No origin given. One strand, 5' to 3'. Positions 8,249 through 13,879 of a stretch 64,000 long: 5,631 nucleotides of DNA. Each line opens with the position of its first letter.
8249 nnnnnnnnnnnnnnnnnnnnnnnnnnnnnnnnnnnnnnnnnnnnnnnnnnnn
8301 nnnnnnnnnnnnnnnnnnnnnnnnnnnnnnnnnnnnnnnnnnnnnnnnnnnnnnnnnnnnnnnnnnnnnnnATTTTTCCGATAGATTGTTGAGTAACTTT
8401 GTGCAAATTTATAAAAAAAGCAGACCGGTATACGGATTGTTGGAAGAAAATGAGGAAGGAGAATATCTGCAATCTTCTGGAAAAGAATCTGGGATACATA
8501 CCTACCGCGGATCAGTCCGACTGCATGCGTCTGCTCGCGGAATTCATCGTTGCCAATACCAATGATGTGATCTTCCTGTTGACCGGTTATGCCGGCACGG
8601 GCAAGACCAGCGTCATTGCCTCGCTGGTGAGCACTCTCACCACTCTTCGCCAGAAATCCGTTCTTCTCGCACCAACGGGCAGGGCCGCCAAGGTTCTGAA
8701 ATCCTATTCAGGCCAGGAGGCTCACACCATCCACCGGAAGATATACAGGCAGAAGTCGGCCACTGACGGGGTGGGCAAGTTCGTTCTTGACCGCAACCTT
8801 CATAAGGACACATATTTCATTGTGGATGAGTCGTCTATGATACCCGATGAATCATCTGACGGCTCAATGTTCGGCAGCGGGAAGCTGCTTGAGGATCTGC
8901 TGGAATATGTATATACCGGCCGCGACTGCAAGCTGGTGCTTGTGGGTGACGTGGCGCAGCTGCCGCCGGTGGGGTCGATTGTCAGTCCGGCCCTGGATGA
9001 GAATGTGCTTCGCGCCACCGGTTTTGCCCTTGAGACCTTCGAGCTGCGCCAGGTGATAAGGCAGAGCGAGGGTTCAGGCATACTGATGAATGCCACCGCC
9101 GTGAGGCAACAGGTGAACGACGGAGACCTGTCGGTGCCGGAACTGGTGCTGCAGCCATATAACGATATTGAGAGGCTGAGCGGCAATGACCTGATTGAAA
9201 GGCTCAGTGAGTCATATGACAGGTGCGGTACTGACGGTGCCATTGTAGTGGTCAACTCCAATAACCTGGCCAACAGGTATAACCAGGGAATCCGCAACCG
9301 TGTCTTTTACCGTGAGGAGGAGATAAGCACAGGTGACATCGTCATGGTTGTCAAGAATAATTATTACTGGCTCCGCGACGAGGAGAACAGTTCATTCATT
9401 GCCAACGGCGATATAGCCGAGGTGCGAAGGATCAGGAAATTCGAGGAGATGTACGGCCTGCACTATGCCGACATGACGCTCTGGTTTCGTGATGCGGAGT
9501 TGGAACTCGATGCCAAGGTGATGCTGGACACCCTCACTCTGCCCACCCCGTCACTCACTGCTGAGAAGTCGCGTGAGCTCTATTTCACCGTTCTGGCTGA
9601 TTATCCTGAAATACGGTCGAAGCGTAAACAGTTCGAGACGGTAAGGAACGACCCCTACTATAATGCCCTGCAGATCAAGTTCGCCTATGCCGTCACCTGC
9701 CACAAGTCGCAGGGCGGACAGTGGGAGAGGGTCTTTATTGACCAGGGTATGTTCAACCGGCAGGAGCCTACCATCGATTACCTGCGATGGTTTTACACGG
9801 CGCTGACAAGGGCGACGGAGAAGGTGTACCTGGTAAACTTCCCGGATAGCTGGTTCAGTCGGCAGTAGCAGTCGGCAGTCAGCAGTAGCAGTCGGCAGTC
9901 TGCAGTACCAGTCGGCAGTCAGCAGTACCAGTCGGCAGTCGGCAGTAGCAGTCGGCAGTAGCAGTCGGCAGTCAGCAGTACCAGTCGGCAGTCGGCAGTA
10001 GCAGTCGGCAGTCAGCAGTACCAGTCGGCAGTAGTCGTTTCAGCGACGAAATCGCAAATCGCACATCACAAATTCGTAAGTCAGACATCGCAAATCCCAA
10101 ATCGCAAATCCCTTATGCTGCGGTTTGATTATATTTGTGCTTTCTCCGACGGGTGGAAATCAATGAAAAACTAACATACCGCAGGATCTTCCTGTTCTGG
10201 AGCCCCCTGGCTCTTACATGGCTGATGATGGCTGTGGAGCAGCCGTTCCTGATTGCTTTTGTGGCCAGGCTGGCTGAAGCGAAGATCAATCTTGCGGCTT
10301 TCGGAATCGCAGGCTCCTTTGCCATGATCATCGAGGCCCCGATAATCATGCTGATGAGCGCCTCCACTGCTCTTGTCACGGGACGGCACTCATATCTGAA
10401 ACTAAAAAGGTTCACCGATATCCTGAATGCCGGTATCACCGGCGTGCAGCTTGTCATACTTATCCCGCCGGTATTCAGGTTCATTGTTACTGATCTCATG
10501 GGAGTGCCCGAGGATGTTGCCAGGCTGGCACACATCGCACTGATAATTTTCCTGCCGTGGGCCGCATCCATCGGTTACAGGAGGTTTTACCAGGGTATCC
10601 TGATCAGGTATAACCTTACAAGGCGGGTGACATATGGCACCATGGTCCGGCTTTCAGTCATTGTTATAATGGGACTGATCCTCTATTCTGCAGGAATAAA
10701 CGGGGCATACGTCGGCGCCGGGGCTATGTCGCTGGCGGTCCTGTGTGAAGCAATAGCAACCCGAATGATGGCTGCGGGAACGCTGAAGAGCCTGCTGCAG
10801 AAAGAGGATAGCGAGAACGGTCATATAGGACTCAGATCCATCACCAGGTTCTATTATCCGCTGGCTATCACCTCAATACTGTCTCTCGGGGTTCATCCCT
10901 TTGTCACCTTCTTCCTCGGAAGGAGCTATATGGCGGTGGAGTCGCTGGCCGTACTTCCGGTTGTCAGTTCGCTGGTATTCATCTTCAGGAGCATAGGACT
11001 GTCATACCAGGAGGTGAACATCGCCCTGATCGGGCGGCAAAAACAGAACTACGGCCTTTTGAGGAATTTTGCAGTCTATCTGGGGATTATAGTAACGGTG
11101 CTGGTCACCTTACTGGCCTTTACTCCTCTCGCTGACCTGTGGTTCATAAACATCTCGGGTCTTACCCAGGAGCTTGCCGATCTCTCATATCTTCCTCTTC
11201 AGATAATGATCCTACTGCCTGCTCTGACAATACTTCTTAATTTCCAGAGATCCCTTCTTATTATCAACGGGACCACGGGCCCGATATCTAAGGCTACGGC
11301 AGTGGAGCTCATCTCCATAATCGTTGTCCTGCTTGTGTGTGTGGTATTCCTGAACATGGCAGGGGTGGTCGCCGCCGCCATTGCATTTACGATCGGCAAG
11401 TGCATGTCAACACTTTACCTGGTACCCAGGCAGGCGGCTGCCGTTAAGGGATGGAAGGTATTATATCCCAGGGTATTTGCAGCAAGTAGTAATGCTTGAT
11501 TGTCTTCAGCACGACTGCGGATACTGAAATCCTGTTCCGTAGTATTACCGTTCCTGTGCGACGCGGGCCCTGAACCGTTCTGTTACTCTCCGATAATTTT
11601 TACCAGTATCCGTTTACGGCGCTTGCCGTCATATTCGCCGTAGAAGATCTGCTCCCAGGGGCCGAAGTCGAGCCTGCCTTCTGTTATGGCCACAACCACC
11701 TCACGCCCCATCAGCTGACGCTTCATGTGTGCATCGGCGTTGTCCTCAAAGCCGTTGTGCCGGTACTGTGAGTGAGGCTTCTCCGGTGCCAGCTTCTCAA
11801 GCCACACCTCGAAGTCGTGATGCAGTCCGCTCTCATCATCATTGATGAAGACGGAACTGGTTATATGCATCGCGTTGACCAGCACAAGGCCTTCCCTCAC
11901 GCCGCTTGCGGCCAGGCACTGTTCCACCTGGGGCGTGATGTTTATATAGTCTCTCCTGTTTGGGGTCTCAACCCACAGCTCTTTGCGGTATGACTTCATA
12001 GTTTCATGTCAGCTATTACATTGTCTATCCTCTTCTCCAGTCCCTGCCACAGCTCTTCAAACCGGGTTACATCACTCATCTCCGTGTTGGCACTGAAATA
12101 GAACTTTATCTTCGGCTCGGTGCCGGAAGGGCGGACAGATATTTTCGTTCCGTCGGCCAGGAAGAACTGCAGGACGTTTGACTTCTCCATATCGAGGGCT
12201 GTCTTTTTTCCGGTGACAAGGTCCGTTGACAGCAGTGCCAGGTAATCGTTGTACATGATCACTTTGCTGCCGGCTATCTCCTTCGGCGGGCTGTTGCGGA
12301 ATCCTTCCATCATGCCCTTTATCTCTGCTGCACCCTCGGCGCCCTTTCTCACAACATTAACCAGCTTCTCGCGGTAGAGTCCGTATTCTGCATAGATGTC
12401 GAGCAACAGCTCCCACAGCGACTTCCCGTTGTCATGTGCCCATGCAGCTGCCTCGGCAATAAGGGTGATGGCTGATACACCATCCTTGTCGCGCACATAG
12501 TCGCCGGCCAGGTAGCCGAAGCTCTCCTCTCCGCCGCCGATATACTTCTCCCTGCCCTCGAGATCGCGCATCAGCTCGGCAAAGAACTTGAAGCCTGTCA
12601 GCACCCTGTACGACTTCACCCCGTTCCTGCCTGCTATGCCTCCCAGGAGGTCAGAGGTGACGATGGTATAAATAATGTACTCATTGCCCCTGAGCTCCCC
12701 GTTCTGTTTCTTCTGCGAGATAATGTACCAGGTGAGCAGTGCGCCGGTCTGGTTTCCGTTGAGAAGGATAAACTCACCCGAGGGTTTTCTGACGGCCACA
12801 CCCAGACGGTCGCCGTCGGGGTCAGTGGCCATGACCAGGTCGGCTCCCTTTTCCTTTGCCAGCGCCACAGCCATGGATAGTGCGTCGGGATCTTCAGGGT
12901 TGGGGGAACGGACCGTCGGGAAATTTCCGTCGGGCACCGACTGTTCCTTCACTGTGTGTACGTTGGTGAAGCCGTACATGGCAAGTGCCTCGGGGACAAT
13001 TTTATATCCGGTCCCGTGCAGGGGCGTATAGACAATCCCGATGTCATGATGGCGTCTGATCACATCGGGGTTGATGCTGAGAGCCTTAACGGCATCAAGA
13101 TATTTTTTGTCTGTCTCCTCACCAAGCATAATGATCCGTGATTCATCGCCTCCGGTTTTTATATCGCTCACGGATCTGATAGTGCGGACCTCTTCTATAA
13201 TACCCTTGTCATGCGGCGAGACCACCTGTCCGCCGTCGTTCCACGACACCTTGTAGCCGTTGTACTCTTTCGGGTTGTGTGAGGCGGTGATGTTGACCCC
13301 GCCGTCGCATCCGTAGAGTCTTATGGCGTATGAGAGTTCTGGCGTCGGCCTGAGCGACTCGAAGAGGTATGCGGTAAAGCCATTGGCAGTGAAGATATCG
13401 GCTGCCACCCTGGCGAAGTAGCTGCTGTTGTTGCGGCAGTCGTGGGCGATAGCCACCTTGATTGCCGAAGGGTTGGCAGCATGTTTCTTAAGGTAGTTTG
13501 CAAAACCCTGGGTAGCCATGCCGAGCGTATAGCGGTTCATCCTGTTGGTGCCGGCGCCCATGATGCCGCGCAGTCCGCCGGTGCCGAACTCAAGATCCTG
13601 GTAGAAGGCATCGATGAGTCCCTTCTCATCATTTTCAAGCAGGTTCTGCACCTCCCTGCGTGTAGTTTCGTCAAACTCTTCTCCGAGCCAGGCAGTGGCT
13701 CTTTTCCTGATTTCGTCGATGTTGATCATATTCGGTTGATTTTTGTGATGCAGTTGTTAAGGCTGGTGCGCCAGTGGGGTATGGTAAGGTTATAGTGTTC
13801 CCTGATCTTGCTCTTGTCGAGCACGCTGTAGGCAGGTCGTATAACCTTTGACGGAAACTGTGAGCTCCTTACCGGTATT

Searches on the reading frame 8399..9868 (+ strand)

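Call 38: search_protein_families(library=pfam, proteins=[window:8399-9868:+], max_evalue=0.00001)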
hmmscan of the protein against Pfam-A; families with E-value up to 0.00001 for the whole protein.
window:8399-9868:+ (489 aa): 5 families
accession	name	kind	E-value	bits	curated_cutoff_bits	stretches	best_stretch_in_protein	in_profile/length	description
PF13604.12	AAA_30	-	5.5e-23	82.1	27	1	52-236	14-169/191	AAA domain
PF13245.12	AAA_19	-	5.8e-22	78.7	25.1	1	53-192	8-133/134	AAA domain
PF13538.12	UvrD_C_2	-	1.7e-19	69.8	27.4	1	428-479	1-52/52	UvrD-like helicase C-terminal domain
PF05970.20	PIF1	-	1.9e-09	37.9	25.9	1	37-193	4-157/223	PIF1-like helicase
PF09848.15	SLFN-g3_helicase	-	2.1e-06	27.7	24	1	57-228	2-167/354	Schlafen group 3, DNA/RNA helicase domain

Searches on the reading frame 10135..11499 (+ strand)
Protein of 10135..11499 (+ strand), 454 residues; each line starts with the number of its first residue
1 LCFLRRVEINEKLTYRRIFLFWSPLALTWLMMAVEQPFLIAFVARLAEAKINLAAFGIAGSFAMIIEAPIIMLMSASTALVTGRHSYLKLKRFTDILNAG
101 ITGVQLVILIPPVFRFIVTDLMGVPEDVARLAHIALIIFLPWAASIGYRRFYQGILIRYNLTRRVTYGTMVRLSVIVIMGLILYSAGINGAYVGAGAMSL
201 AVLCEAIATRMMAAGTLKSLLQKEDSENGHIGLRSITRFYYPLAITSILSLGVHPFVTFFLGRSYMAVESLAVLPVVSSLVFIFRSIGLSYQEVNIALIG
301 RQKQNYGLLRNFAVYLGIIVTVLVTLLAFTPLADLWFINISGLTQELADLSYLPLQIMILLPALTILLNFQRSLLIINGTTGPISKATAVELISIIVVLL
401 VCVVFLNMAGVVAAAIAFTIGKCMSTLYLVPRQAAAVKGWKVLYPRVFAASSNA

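Call 38: search_protein_families(library=pfam, proteins=[window:10135-11499:+], max_evalue=0.00001)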
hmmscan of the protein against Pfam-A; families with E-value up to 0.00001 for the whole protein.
window:10135-11499:+ (454 aa): 1 family
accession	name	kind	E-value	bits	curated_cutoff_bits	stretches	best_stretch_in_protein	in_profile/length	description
PF01554.23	MatE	-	3.3e-06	27.3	24.9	1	24-179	1-157/161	MatE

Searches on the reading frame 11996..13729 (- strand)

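Call 38: search_protein_families(library=pfam, proteins=[window:11996-13729:-], max_evalue=0.00001)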
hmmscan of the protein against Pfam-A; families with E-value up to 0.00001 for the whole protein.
window:11996-13729:- (577 aa): 3 families
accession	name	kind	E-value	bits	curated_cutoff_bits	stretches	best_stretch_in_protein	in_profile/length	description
PF02878.22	PGM_PMM_I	-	6.8e-39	133.2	22.5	1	47-185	3-135/138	Phosphoglucomutase/phosphomannomutase, alpha/beta/alpha domain I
PF02879.22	PGM_PMM_II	-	1.2e-26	93.6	29.3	1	209-312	2-99/103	Phosphoglucomutase/phosphomannomutase, alpha/beta/alpha domain II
PF02880.22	PGM_PMM_III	-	2.2e-20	73.3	20.7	1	324-449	1-115/115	Phosphoglucomutase/phosphomannomutase, alpha/beta/alpha domain III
